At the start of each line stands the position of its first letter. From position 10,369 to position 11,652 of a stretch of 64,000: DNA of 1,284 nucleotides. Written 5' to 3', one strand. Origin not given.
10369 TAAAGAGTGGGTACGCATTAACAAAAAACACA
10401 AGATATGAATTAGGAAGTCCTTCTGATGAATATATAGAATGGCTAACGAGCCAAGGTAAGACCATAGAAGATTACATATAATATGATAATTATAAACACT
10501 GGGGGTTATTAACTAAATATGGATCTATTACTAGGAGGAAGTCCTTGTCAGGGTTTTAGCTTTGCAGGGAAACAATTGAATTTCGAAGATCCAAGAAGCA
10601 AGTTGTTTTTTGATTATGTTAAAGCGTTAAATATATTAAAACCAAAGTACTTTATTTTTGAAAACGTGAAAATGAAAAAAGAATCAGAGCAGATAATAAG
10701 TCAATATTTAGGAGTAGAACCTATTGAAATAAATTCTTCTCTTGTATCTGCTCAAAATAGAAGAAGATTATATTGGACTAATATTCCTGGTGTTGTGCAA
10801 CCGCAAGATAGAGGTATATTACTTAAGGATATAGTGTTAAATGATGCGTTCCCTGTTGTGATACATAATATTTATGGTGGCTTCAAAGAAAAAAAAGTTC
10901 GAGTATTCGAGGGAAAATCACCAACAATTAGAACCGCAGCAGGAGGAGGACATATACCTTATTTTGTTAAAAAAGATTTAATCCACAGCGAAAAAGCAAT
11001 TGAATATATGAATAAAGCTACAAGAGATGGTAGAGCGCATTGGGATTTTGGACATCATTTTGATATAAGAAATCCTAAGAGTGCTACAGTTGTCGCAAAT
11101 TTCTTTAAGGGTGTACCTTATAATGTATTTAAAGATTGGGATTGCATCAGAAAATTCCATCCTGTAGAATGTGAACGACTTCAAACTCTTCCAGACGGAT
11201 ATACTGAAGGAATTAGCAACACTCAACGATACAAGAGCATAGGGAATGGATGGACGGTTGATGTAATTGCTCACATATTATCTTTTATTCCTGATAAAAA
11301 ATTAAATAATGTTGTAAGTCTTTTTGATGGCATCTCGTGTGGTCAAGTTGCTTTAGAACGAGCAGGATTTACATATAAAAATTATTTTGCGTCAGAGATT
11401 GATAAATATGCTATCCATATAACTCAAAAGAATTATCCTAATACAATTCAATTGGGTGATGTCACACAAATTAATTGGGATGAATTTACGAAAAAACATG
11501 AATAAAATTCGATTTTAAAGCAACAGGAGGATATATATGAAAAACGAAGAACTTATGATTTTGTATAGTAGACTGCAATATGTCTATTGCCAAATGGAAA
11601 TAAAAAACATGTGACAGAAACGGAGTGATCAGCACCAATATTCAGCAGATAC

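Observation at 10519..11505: C5 DNA methyltransferase with an unusual circular permutation (IV...X-I-II-III)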

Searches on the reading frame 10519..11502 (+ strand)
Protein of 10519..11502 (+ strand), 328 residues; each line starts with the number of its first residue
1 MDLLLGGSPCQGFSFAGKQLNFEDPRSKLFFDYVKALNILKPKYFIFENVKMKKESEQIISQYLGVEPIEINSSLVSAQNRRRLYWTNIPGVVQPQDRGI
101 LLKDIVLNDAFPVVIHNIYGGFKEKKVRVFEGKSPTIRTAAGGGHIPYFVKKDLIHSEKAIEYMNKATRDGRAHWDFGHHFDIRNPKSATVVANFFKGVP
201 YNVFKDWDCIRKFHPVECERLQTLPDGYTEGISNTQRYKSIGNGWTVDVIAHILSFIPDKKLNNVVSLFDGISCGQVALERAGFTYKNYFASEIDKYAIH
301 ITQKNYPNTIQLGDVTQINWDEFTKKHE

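Call 3: search_protein_families(library=pfam, proteins=[window:10519-11502:+], max_evalue=1)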
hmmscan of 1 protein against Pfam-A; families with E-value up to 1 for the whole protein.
window:10519-11502:+ (328 aa): 1 family
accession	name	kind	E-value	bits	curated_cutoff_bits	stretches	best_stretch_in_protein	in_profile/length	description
PF00145.23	DNA_methylase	-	3.5e-40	138.8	22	2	1-255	62-320/324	C-5 cytosine-specific DNA methylase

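Call 4: search_solved_structures(query=window:10519-11502:+, max_evalue=0.01, show_alignments=3)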
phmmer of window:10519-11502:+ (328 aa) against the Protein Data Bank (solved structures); distinct sequences matched with E-value up to 0.01: 55.
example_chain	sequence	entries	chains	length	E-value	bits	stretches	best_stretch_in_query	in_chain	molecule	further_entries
2i9k_A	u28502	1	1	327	2.8e-20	75.8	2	2-52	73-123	Modification methylase HhaI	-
1svu_A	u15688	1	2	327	3.2e-20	75.6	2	2-52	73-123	Modification methylase HhaI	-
10mh_A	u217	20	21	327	3.8e-20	75.3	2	2-52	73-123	PROTEIN (CYTOSINE-SPECIFIC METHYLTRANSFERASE HHAI) | HaeIII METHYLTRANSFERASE | Modification methylase HhaI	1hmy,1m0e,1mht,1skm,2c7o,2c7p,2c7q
2uz4_A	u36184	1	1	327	3.8e-20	75.3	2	2-52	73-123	MODIFICATION METHYLASE HHAI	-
2uyc_A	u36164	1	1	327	3.8e-20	75.3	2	2-52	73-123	MODIFICATION METHYLASE HHAI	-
2z6q_A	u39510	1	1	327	3.9e-20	75.3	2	2-52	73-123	Modification methylase HhaI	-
1fjx_A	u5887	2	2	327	4.1e-20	75.2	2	2-52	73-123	HHAI DNA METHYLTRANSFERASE | MODIFICATION METHYLASE HHAI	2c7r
2uyh_A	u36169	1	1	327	7.4e-20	74.4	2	2-52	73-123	MODIFICATION METHYLASE HHAI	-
2zcj_A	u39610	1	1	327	9.8e-20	74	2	2-52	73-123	Modification methylase HhaI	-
2z6u_A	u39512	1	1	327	2.5e-19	72.7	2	2-52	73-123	Modification methylase HhaI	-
2z6a_A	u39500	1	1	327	6.8e-19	71.2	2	2-52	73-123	Modification methylase HhaI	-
4onj_A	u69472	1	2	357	8e-19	71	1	211-323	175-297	DNA methyltransferase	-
6u91_A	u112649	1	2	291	1.3e-18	70.3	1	2-96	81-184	DNA (cytosine-5)-methyltransferase 3B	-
6kdt_A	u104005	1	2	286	1.4e-18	70.1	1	2-96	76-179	DNA (cytosine-5)-methyltransferase 3B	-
8te1_A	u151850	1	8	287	1.9e-18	69.8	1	2-150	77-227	DNA (cytosine-5)-methyltransferase 3A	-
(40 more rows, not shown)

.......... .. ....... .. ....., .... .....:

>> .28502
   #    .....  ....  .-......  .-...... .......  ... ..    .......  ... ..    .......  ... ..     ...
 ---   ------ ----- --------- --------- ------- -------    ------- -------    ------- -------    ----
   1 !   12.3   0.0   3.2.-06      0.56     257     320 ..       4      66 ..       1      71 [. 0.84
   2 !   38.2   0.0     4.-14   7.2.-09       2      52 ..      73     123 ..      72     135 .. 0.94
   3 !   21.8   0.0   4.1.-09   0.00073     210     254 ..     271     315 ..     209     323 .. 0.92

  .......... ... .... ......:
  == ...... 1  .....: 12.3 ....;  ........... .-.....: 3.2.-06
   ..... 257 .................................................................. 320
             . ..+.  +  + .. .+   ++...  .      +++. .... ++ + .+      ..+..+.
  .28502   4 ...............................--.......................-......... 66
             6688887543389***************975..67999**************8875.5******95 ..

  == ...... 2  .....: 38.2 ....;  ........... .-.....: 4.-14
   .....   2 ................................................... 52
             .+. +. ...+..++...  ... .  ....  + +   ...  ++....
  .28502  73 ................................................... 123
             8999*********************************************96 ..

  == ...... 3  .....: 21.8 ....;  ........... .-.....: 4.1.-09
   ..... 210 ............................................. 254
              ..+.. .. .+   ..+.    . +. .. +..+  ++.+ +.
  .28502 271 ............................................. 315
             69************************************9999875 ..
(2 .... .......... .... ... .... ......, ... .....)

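Call 5: find_homologous_proteins(query=window:10519-11502:+)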
Query window:10519-11502:+ (328 aa): 8000 proteins with E <= 0.001 among 8000 candidates; the best 120 are listed. Only proteins of 180 to 574 residues were searched: fused or split forms outside these lengths cannot appear, so this answer is no evidence that the protein stands alone or is whole; find_related_loci, which searches DNA, has no such limit.
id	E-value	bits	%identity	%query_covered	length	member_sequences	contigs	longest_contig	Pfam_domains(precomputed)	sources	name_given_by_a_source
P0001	7.9e-226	766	100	100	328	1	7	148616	PF00145.24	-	-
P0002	3.9e-179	613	79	98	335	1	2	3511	PF00145.24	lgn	-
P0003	3.4e-178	610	78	99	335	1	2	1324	PF00145.24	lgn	-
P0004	2.2e-175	600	77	100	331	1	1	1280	PF00145.24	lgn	-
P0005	5.0e-173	593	74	77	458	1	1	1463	PF00145.24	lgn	-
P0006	1.5e-166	571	78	80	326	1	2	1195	PF00145.24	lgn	-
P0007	8.8e-166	569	80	78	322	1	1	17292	PF00145.24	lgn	-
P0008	8.9e-166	569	80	78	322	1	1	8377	PF00145.24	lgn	-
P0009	2.5e-165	567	81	77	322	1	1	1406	PF00145.24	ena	-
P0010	6.1e-165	566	79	78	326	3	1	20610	PF00145.24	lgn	-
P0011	2.4e-164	564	47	99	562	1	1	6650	PF00145.24,PF23571.2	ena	-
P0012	2.9e-164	564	47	99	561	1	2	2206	PF00145.24,PF23571.2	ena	-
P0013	7.8e-164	563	47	99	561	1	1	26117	PF00145.24,PF23571.2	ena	-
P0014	2.1e-163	561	75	99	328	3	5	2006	PF00145.24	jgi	-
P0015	1.2e-162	559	78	77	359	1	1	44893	PF00145.24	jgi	jgi:DNA-cytosine methyltransferase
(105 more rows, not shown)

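Call 6: search_dna_similar(query=window:10519-11502:+, collection=phages, mode=protein, max_rows=30)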
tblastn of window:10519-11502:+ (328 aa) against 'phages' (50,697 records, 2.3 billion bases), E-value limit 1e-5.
Records with a match: 508; places in all: 540; records where one place covers at least 80% of the query: 227.
Best place of each record, by identity: 60-80% 1; <60% 507.
By first word of the organism name: Escherichia 88; Streptococcus 84; Vibrio 46; Bacteroides 41; Bacillus 30; Klebsiella 18; Enterobacter 18; Mycobacterium 18; Cronobacter 15; Bacteriophage 12; and 58 more.
By host as written in the record: - 45; Escherichia coli 26; Mycobacterium smegmatis mc2 155 13; Klebsiella pneumoniae 10; Streptococcus thermophilus ST67009 9; Escherichia coli K-12 MG1655 8; Cronobacter sakazakii 8; Vibrio breoganii 7; and 245 more.
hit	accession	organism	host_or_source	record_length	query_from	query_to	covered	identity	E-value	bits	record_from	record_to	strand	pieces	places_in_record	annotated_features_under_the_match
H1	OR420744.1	Pelagibacter phage HTVC134P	Candidatus Pelagibacter sp. HTCC7211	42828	1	319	96%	51.3%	7e-42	332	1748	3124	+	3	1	DNA methylase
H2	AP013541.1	uncultured phage_MedDCM-OCT-S42-C7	metagenomic fosmid library constructed ...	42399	1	319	96%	51.1%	2e-44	325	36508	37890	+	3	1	Site-specific DNA methylase (Dcm)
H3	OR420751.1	Pelagibacter phage HTVC309P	Candidatus Pelagibacter sp.FZCC0233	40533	1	319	96%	50.8%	5e-42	327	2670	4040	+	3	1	DNA methylase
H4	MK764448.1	Flavobacterium phage FPSV-S27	Flavobacterium psychrophilum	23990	1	325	99%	47.3%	5e-55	280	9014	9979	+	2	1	site-specific DNA methylase | hypothetical protein (x2)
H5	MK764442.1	Flavobacterium phage FPSV-S1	Flavobacterium psychrophilum F026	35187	1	325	99%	47.3%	5e-55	280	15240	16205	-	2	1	site-specific DNA methylase | hypothetical protein (x2)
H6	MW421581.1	Flavobacterium phage FPSV-S4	Flavobacterium psychrophilum strain ...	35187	1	325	99%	47.3%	5e-55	280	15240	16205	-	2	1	record has no annotation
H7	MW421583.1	Flavobacterium phage FPSV-F8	Flavobacterium psychrophilum strain ...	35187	1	325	99%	47.3%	5e-55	280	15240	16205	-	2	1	record has no annotation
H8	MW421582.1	Flavobacterium phage FPSV-S8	Flavobacterium psychrophilum strain ...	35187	1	325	99%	47.3%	5e-55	280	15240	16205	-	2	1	record has no annotation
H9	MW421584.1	Flavobacterium phage FPSV-D3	Flavobacterium psychrophilum strain ...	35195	1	325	99%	47.3%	5e-55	280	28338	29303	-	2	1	record has no annotation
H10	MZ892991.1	Roseobacter phage CRP-603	Rhodobacteraceae bacterium FZCC0012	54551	1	319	96%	47.3%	4e-67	310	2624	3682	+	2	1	DNA (cytosine-5)-methyltransferase | hypothetical protein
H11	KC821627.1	Cellulophaga phage phi18:2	Cellulophaga baltica #18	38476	1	323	97%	46.0%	9e-56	273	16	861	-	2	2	DNA methylase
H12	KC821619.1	Cellulophaga phage phi18:1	Cellulophaga baltica #18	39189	1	323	97%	46.0%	9e-56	273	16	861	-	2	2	DNA methylase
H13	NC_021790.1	Cellulophaga phage phi18:1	Cellulophaga baltica #18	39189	1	323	97%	46.0%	9e-56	273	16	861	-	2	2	DNA methyltransferase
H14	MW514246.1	Roseobacter phage CRP-9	Rhodobacteraceae bacterium FZCC0023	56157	1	322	95%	46.5%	2e-63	299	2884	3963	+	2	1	DNA (cytosine-5)-methyltransferase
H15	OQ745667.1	Pseudoalteromonas phage PS_L5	Pseudoalteromonas marina Mano4(T)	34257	1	321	96%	45.1%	5e-45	255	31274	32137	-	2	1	DNA methyltransferase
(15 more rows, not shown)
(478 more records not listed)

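Call 13: find_homologous_proteins(query=window:10519-11502:+, region=205-328)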
Query window:10519-11502:+, residues 205-328 (124 aa): 8000 proteins with E <= 0.001 among 8000 candidates; the best 120 are listed. Only proteins of 180 to 574 residues were searched: fused or split forms outside these lengths cannot appear, so this answer is no evidence that the protein stands alone or is whole; find_related_loci, which searches DNA, has no such limit.
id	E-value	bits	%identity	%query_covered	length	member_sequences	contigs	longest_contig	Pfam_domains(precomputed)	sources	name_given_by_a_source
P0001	3.3e-80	284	100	100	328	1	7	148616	PF00145.24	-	-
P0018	9.6e-78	276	55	89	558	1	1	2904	PF00145.24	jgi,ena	jgi:DNA (cytosine-5)-methyltransferase 3A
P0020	3.7e-77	274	54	89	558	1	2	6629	PF00145.24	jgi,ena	jgi:DNA (cytosine-5)-methyltransferase 3A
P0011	3.4e-71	255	55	94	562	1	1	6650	PF00145.24,PF23571.2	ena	-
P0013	4.0e-71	255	55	94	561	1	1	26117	PF00145.24,PF23571.2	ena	-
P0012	4.1e-71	255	55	94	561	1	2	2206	PF00145.24,PF23571.2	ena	-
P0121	2.3e-61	223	80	98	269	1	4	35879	PF00145.24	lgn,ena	-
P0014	3.6e-61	223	80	98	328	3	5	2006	PF00145.24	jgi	-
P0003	3.8e-61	223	80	98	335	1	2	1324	PF00145.24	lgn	-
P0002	4.6e-61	222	82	96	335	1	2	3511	PF00145.24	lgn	-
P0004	1.2e-60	221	78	100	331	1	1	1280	PF00145.24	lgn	-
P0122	3.4e-57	210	79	94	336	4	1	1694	PF00145.24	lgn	-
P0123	5.7e-57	209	81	94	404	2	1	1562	PF00145.24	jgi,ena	-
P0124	1.6e-55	204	79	92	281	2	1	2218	PF00145.24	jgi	-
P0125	2.7e-55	204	80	94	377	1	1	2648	PF00145.24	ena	-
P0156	4.9e-51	190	60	88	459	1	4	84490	PF00145.24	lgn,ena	-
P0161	1.1e-50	189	69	98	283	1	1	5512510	PF00145.24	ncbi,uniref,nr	ncbi:DNA cytosine methyltransferase [Petroclostridium sp. X23]|uniref:DNA cytosine methyltransferase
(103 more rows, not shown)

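Call 22: predict_structure(alignment_id=A2)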
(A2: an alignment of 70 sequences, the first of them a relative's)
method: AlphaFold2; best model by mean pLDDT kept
length: 328 residues; sequences in the alignment: 70
mean_pLDDT: 72.9   pTM: 0.73
mean pLDDT of the five models: 72.9, 70.6, 70.4, 70.3, 69.1
residues with pLDDT >= 90: 116; 70-90: 79; 50-70: 56; < 50: 77
segments of 3 or more residues with pLDDT < 50: 13-18, 110-115, 131-139, 142-154, 171-200, 205-209
pLDDT, mean of each block of 10 residues (from residue 1): 82 49 66 93 93 85 95 81 92 91 67 48 54 45 45 48 51 39 37 34 49 78 91 82 81 95 91 89 96 90 95 91 86
secondary structure, 60 per line:
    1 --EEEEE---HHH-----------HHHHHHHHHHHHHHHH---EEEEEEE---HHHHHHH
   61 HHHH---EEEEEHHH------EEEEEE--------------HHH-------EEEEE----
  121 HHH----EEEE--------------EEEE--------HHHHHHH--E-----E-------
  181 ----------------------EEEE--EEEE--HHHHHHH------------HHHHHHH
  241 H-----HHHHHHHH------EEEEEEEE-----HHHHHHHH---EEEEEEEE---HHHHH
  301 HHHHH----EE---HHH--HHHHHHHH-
elements in order: E3-7 H25-40 E44-50 H54-64 E68-72 E82-87 E112-116 E128-131 E146-149 H158-164 E203-206 E209-212 H215-221 H234-241 H247-254 E261-268 H274-281 E285-292 H296-305 H320-327

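Call 26: fold_search(model_id=the predicted structure, library=pdb)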
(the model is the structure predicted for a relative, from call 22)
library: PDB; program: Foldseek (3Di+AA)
matches with E <= 10: 500; with E <= 0.001: 124
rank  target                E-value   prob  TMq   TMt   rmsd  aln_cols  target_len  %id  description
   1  4onq_A                3.7e-13  1.00  0.50  0.50  11.3       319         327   22  Crystal structure of ntDRM E283S/R309S/F310S/Y590S/D591S mutant (released 2014-06-04)
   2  4onj_A                6.7e-13  1.00  0.48  0.48  11.4       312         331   23  Crystal structure of the catalytic domain of ntDRM (released 2014-06-04)
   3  4onq_B                6.7e-13  1.00  0.50  0.52  11.2       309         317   23  Crystal structure of ntDRM E283S/R309S/F310S/Y590S/D591S mutant (released 2014-06-04)
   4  4onj_B                1.2e-12  1.00  0.48  0.48  11.3       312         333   23  Crystal structure of the catalytic domain of ntDRM (released 2014-06-04)
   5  7l4f_A                1.9e-11  1.00  0.50  0.47   8.0       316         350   18  Crystal structure of the DRM2-CAT DNA complex (released 2021-08-04)
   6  7l4n_A                1.9e-11  1.00  0.48  0.45  11.5       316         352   18  Crystal structure of the DRM2 (C397R)-CCG DNA complex (released 2021-08-04)
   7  7l4h_A                3.3e-11  1.00  0.49  0.46  10.6       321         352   18  Crystal structure of the DRM2-CTG DNA complex (released 2021-08-04)
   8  7l4c_A                3.5e-11  1.00  0.48  0.45  11.5       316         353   19  Crystal structure of the DRM2-CTT DNA complex (released 2021-08-04)
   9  8tci_A                1.9e-10  1.00  0.42  0.48   7.1       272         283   20  Crystal structure of DNMT3C-DNMT3L in complex with CGG DNA (released 2024-08-14)
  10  6u8p_A                4.0e-10  1.00  0.43  0.48   7.2       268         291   21  Crystal structure of DNMT3B-DNMT3L in complex with CpGpA DNA (released 2020-06-10)
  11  6u90_A                7.8e-10  1.00  0.43  0.48   9.1       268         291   22  Crystal structure of DNMT3B(N779A)-DNMT3L in complex with CpGpT DNA (released 2020-06-10)
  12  6u8w_A                1.3e-09  1.00  0.43  0.48   7.0       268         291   20  Crystal structure of DNMT3B(K777A)-DNMT3L in complex with CpGpT DNA (released 2020-06-10)
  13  6kda_A                1.4e-09  1.00  0.45  0.51   6.9       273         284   20  Crystal structure of human DNMT3B-DNMT3L in complex with DNA containing CpGpG site (released 2020-02-19)
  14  6kdl_A                1.5e-09  1.00  0.44  0.52   6.8       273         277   20  Crystal structure of human DNMT3B-DNMT3L complex (I) (released 2020-02-19)
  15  6u91_A                1.6e-09  1.00  0.44  0.49  10.1       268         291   23  Crystal structure of DNMT3B(Q772R)-DNMT3L in complex with CpGpT DNA (released 2020-06-10)
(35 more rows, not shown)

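Call 38: search_protein_families(library=phrogs, proteins=[window:10519-11502:+], max_evalue=0.001)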
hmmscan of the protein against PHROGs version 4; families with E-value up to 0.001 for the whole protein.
window:10519-11502:+ (328 aa): 8 families
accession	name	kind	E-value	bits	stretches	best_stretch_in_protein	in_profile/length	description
phrog_116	-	other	1.6e-66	226.2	2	2-257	272-489/779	DNA methyltransferase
phrog_17284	-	unknown function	1.2e-30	107.6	2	209-285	158-242/245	-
phrog_363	-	other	1e-27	98.2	2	2-53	117-168/327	DNA methyltransferase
phrog_16528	-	other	1.2e-17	65.2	1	134-255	89-215/236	DNA methyltransferase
phrog_16427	-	other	5e-17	63.4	1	164-309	62-222/235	DNA methyltransferase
phrog_26324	-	other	2.1e-11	45.3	1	129-253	70-199/210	DNA methyltransferase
phrog_864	-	DNA, RNA and nucleotide metabolism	4.9e-05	22.9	1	2-52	697-747/1064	DNA primase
phrog_13621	-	unknown function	0.0003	21.7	1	203-250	48-101/121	-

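Call 46: find_encoding_contigs(protein=P0161, flank=6000, max_places=2)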
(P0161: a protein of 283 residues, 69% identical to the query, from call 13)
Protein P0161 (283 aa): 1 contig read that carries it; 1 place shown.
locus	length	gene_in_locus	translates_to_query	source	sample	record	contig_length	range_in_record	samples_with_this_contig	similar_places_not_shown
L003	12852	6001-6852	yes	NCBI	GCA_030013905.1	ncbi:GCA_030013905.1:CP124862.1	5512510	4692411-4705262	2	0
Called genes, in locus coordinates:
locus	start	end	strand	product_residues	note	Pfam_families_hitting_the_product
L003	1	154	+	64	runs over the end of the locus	PF13560:HTH_31, PF12844:HTH_19 (weak), PF01381:HTH_3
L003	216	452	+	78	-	PF12728:HTH_17 (weak)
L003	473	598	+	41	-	-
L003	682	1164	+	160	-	-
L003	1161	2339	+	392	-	PF10926:DUF2800, PF12705:PDDEXK_1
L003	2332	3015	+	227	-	PF10991:Enc34_ssDNA-bd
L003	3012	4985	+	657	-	PF00476:DNA_pol_A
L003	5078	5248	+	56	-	-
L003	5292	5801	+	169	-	-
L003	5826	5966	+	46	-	-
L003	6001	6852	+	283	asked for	PF00145:DNA_methylase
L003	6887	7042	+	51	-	-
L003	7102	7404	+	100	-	-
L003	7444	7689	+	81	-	-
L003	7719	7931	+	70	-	-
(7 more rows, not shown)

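Call 74: find_encoding_contigs(protein=P0156, flank=2500, max_places=2)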
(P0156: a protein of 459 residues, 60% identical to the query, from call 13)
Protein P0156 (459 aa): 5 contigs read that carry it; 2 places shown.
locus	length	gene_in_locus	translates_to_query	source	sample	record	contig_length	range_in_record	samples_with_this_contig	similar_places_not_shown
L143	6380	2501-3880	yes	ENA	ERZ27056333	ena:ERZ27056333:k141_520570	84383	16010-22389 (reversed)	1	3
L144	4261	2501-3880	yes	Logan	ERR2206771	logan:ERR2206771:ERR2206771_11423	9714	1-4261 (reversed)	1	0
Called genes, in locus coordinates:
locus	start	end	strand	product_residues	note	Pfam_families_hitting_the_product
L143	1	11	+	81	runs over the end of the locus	-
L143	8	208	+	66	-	-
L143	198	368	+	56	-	-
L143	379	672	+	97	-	-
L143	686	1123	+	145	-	-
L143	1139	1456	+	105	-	-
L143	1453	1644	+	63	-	-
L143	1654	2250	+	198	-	-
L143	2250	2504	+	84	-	-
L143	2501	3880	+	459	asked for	PF00145:DNA_methylase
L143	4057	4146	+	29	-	-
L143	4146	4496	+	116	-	-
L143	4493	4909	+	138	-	-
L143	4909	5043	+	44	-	-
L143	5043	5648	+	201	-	PF00574:CLP_protease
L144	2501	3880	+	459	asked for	PF00145:DNA_methylase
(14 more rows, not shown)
